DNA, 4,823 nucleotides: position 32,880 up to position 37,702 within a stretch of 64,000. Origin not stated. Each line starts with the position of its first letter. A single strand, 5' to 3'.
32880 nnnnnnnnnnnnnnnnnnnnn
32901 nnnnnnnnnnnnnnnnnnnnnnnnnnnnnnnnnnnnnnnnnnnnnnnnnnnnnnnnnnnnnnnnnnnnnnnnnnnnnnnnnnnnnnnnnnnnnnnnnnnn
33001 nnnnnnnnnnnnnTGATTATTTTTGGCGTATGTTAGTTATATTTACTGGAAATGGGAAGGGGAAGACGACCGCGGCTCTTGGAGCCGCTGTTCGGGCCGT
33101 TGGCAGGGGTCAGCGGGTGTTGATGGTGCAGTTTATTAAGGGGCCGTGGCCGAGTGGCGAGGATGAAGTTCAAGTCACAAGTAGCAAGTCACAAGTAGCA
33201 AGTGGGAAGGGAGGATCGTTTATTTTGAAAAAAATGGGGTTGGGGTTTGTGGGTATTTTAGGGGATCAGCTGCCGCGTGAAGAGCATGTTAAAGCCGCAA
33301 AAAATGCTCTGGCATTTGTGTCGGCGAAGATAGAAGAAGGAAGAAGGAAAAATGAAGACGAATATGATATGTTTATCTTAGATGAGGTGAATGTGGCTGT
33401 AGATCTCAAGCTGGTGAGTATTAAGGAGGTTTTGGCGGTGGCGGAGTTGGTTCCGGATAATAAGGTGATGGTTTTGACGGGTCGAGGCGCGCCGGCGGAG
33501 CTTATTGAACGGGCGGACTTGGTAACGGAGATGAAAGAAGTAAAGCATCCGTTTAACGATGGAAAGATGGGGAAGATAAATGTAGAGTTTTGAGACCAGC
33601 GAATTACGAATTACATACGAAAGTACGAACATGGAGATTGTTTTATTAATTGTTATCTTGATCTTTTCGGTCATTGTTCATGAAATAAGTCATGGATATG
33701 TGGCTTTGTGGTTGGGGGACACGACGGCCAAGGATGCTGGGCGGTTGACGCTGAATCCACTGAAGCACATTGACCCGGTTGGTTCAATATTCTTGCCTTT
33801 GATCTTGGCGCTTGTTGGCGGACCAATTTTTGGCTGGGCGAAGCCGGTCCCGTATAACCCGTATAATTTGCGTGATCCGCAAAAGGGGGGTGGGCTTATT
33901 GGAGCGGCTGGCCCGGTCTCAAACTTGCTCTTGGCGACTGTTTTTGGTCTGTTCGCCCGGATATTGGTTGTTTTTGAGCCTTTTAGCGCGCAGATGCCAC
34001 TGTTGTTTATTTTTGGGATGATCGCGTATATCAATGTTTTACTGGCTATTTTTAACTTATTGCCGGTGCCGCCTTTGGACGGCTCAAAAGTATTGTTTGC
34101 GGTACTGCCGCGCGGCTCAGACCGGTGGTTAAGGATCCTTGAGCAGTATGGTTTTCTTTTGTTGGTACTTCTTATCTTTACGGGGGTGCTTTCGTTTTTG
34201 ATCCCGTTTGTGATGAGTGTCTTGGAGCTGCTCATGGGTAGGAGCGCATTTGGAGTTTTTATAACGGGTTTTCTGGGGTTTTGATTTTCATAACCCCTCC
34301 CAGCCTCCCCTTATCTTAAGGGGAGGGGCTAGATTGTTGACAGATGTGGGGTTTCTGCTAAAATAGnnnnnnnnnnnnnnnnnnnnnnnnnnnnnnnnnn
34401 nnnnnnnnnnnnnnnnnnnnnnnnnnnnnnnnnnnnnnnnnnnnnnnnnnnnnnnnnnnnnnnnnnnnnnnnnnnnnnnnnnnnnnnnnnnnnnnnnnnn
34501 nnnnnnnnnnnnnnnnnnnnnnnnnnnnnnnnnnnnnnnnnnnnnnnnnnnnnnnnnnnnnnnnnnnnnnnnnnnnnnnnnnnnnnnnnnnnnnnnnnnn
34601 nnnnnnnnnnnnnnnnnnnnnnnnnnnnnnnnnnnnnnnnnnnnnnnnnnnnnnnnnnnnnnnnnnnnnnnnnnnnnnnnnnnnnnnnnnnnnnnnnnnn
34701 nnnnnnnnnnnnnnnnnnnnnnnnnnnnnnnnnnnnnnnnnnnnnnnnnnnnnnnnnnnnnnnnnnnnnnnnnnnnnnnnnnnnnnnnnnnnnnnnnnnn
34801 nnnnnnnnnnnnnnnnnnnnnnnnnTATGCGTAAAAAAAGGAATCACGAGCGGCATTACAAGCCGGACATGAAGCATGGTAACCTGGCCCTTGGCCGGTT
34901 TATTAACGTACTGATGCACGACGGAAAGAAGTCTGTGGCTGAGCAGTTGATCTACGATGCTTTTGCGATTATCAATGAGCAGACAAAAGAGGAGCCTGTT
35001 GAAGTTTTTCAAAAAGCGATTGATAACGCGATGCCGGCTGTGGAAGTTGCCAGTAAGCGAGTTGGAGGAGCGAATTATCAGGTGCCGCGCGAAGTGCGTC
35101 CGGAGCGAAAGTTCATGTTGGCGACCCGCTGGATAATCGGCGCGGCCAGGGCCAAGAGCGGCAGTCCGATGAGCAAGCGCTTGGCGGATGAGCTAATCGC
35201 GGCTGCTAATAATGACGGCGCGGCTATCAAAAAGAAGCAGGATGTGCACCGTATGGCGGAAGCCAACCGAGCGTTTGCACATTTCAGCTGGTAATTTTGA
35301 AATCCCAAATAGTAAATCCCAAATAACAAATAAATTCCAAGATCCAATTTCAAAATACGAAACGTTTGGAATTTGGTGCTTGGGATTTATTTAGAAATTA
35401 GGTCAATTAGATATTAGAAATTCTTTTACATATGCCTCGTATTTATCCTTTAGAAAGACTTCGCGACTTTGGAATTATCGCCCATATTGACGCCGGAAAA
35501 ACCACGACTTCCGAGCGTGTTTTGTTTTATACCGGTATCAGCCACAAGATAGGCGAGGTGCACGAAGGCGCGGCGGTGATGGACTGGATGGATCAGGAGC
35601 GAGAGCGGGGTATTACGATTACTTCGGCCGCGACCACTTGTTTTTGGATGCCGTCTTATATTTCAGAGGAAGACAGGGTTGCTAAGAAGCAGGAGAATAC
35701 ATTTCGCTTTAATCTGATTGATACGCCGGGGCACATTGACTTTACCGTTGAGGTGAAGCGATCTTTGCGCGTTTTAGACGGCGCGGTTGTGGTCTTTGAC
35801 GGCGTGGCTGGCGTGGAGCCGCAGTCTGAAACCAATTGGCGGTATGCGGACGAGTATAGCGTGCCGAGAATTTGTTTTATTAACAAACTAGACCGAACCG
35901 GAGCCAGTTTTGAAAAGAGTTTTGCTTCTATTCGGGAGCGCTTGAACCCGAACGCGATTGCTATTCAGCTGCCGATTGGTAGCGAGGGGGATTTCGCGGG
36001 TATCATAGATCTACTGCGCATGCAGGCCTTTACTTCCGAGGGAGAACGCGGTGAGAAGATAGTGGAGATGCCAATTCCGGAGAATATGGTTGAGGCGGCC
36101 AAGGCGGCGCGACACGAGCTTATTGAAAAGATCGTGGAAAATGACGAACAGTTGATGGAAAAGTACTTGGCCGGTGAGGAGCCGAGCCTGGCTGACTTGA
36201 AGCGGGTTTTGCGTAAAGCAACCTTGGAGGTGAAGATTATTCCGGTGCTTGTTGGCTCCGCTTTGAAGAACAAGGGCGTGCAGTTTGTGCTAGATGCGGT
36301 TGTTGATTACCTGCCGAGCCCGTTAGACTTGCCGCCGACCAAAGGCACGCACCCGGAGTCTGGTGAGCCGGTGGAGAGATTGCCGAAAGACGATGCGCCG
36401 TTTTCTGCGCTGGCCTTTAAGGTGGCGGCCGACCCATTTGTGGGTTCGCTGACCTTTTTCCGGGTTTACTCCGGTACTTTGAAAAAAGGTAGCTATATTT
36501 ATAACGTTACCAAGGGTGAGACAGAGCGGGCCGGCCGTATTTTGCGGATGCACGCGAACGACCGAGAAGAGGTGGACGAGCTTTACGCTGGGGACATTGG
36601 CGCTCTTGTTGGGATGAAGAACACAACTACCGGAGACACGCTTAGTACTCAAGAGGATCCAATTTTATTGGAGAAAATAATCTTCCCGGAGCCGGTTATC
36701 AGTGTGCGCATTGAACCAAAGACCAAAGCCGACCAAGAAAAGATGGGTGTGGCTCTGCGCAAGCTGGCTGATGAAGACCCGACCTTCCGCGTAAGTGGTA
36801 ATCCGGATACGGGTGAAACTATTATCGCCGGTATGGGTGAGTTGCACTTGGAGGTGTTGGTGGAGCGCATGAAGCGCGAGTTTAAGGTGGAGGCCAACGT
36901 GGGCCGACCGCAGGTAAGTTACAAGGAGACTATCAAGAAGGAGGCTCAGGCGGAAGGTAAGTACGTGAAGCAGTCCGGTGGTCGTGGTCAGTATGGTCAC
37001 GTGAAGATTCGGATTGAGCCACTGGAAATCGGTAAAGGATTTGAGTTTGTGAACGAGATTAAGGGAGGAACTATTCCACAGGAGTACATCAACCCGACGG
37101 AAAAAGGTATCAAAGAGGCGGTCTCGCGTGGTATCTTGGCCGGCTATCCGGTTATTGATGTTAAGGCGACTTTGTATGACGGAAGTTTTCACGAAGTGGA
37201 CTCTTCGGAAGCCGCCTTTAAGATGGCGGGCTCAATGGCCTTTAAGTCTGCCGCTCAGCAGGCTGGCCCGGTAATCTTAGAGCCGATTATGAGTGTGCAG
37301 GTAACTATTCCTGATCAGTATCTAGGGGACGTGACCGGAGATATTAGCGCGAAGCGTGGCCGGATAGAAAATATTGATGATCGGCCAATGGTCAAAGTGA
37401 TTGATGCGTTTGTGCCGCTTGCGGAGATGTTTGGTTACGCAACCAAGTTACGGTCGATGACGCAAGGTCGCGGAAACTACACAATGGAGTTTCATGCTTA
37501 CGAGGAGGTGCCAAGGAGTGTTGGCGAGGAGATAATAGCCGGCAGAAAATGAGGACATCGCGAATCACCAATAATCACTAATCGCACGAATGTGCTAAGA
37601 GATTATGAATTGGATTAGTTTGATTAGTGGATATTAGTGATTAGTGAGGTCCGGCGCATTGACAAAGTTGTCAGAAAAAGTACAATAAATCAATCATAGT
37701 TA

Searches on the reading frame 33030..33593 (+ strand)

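Call 50: search_protein_families(library=pfam, proteins=[window:33030-33593:+], max_evalue=0.00001)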
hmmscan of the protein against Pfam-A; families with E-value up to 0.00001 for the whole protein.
window:33030-33593:+ (187 aa): 1 family
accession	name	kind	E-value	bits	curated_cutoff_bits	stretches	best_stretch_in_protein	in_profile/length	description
PF02572.21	CobA_CobO_BtuR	-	3.8e-48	164.4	25.7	1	1-187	4-172/172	ATP:corrinoid adenosyltransferase BtuR/CobO/CobP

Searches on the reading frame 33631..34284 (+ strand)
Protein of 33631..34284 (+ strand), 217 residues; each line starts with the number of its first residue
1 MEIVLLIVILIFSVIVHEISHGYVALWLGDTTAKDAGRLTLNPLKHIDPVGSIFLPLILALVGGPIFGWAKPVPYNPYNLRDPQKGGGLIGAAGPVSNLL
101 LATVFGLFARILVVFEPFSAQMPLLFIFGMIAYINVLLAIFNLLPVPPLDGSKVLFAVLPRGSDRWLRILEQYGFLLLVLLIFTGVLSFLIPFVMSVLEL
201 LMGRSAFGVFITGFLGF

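Call 50: search_protein_families(library=pfam, proteins=[window:33631-34284:+], max_evalue=0.00001)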
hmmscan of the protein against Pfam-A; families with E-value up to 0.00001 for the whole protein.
window:33631-34284:+ (217 aa): 1 family
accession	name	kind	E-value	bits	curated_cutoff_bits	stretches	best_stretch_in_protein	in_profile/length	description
PF02163.28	Peptidase_M50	-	1.4e-13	51.1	27.2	1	119-181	154-221/221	Peptidase family M50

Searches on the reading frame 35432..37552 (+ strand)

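Call 50: search_protein_families(library=pfam, proteins=[window:35432-37552:+], max_evalue=0.00001)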
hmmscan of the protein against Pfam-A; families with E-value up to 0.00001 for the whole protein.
window:35432-37552:+ (706 aa): 7 families
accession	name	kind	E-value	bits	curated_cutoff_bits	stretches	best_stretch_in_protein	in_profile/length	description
PF00009.33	GTP_EFTU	-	1.4e-59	201.3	26.5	1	9-296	2-188/188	Elongation factor Tu GTP binding domain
PF03764.24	EFG_IV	-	3.7e-48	162.7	24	1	493-611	1-120/121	Elongation factor G, domain IV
PF14492.12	EFG_III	-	3.8e-33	113.8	27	1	418-491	1-74/75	Elongation Factor G, domain III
PF00679.30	EFG_C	-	6.1e-29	100.3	27.9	1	615-698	2-86/89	Elongation factor G C-terminus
PF22042.2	EF-G_D2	-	7.8e-20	71.2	27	1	323-406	1-83/84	Elongation factor G domain 2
PF03144.31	GTP_EFTU_D2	-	7.8e-19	68.3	30.3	1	338-404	1-72/73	Elongation factor Tu domain 2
PF16658.11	RF3_C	-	1.7e-07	31.5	40.1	1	425-507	13-95/132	Class II release factor RF3, C-terminal domain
